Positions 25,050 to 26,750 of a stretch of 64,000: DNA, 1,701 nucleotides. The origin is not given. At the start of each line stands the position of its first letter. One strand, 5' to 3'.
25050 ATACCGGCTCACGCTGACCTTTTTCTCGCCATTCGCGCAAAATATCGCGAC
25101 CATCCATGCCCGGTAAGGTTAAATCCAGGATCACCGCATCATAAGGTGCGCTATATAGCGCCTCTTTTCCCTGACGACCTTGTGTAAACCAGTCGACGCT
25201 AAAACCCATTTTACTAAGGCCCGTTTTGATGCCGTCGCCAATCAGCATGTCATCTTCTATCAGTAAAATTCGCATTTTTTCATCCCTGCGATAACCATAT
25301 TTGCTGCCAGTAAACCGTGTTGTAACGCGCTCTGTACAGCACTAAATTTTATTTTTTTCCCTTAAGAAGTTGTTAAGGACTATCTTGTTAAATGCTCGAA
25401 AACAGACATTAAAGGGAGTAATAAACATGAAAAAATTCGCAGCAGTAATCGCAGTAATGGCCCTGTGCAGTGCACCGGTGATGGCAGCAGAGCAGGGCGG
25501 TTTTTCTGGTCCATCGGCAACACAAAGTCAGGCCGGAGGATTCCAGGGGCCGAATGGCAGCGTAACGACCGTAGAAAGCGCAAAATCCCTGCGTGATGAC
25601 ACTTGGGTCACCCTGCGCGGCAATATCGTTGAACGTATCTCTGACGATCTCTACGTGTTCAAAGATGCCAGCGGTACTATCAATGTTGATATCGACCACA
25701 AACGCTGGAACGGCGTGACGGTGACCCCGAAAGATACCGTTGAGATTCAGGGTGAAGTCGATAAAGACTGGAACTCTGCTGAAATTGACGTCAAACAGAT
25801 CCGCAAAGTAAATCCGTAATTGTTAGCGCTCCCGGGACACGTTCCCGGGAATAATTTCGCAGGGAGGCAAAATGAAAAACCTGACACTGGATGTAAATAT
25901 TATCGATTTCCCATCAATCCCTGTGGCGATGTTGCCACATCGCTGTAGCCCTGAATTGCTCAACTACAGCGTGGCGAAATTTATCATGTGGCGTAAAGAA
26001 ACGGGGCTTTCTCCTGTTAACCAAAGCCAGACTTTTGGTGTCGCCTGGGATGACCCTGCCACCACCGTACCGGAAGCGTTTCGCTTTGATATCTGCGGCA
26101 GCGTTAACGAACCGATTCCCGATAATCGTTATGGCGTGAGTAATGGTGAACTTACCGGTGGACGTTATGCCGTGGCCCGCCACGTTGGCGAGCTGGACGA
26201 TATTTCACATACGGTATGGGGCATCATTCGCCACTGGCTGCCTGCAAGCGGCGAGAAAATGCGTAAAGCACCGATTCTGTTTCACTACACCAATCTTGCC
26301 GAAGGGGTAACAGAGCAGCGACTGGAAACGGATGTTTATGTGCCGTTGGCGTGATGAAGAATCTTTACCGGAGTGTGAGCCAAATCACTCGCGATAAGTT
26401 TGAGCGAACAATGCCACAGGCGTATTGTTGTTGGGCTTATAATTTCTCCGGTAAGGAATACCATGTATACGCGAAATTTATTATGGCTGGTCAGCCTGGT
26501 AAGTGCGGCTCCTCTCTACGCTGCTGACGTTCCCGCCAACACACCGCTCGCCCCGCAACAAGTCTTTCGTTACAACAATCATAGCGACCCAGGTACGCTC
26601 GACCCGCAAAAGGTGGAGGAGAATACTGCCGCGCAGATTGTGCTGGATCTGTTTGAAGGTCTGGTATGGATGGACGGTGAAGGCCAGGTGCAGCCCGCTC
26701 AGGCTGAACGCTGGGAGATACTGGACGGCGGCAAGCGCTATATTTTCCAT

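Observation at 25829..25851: Near-perfect palindrome between ygiW and ygiV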

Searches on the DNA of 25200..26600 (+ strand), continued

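Call 57: search_dna_similar(query=window:25826-25859:+, collection=ecoli_genomes, mode=near, max_evalue=1, max_rows=3)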
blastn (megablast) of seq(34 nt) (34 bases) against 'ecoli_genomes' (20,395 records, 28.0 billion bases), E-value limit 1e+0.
Records with a match: 128; places in all: 128; records where one place covers at least 80% of the query: 128.
Genomes with a match: 128 of 5426; with a place that covers at least 80% of the query: 128. Places per genome that has any: lowest 1, median 1, highest 1. On chromosomes: 128 places; on plasmids: 0.
Best place of each record, by identity: >=99% 128.
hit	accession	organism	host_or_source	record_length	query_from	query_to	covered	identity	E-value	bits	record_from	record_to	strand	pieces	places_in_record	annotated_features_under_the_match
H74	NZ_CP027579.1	Escherichia coli strain 2013C-4282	Homo sapiens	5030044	1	34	100%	100.0%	1e-8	64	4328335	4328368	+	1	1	none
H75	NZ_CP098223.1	Escherichia coli strain Z0117EC0005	Canis lupus familiaris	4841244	1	34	100%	100.0%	1e-8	64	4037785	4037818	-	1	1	none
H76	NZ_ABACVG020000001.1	Escherichia coli strain 2020CK-00188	Homo sapiens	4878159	1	34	100%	100.0%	1e-8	64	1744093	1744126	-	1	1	none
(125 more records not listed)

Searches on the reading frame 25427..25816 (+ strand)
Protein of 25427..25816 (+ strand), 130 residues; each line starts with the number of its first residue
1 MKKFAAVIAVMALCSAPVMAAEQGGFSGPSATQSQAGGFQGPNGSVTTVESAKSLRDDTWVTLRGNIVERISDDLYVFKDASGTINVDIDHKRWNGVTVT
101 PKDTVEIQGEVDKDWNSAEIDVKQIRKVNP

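Call 19: find_related_loci(query=window:25427-25816:+, collection=genome_contigs, flank=3000)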
Query window:25427-25816:+ (130 aa) in genome_contigs; peptide patterns used: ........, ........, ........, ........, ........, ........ (x = any residue, [..] = any of these).
214 stretches matched a pattern; 100 encode a relative of the query (tblastn E <= 1e-3); the best 80 are kept; 80 distinct loci.
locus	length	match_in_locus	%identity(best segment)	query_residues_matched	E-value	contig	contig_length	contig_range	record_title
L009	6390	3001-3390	98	1-130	1e-83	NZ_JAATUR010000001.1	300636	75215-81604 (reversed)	Escherichia coli strain SCPM-O-B-8794 1length=300636, whole genome shotgun sequence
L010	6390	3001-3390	96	1-130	7e-83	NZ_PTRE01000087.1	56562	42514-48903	Escherichia sp. MOD1-EC7003 MOD1-EC7003_87_length_56562_cov_124, whole genome shotgun sequence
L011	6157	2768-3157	95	1-130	2e-82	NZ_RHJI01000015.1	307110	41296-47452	Escherichia sp. E1V33 1V33_15_consensus, whole genome shotgun sequence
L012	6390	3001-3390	95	1-130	1e-82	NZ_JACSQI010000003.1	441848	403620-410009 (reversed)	Escherichia whittamii strain Sa2BVA5 NODE_3_length_441848_cov_9.028465, whole genome shotgun sequence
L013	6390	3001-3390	95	1-130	5e-82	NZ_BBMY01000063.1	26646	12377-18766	Escherichia albertii NBRC 107761 = DSM 17582 strain NBRC 107761, whole genome shotgun sequence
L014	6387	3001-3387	89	1-129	2e-77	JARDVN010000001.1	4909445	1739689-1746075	Citrobacter amalonaticus strain AUH_CA_2023_1 contig_2, whole genome shotgun sequence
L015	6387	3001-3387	88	1-129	8e-77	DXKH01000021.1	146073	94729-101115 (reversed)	MAG TPA_asm: Citrobacter sp. isolate HRGM_Genome_0066 HRGM_Genome_0066_21, whole genome shotgun sequence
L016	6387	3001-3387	87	1-129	2e-76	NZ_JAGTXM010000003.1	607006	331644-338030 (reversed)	Citrobacter amalonaticus strain ku-bf3 scaffold_2, whole genome shotgun sequence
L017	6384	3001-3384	88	1-128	2e-75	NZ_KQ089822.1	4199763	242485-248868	Citrobacter sp. MGH106 aetzL-supercont1.1, whole genome shotgun sequence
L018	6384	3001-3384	88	1-128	3e-75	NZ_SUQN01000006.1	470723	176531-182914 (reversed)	Citrobacter gillenii strain UMG736 UMG736_6, whole genome shotgun sequence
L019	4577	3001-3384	87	1-128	8e-75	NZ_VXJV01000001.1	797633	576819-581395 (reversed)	Salmonella enterica subsp. diarizonae strain CCUG 30040T contig_0000001, whole genome shotgun sequence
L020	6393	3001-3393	87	1-130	4e-75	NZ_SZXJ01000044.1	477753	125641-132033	Citrobacter sp. wls619 contig2, whole genome shotgun sequence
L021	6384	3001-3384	86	1-128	7e-75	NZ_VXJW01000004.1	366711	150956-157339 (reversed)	Salmonella enterica subsp. arizonae strain CCUG 6322T contig_0000004, whole genome shotgun sequence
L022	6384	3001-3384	87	1-128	3e-74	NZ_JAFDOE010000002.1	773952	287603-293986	Citrobacter sp. FP75 contig2, whole genome shotgun sequence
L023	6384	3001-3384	87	1-128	3e-74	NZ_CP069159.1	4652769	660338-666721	Citrobacter sp. R56 chromosome, complete genome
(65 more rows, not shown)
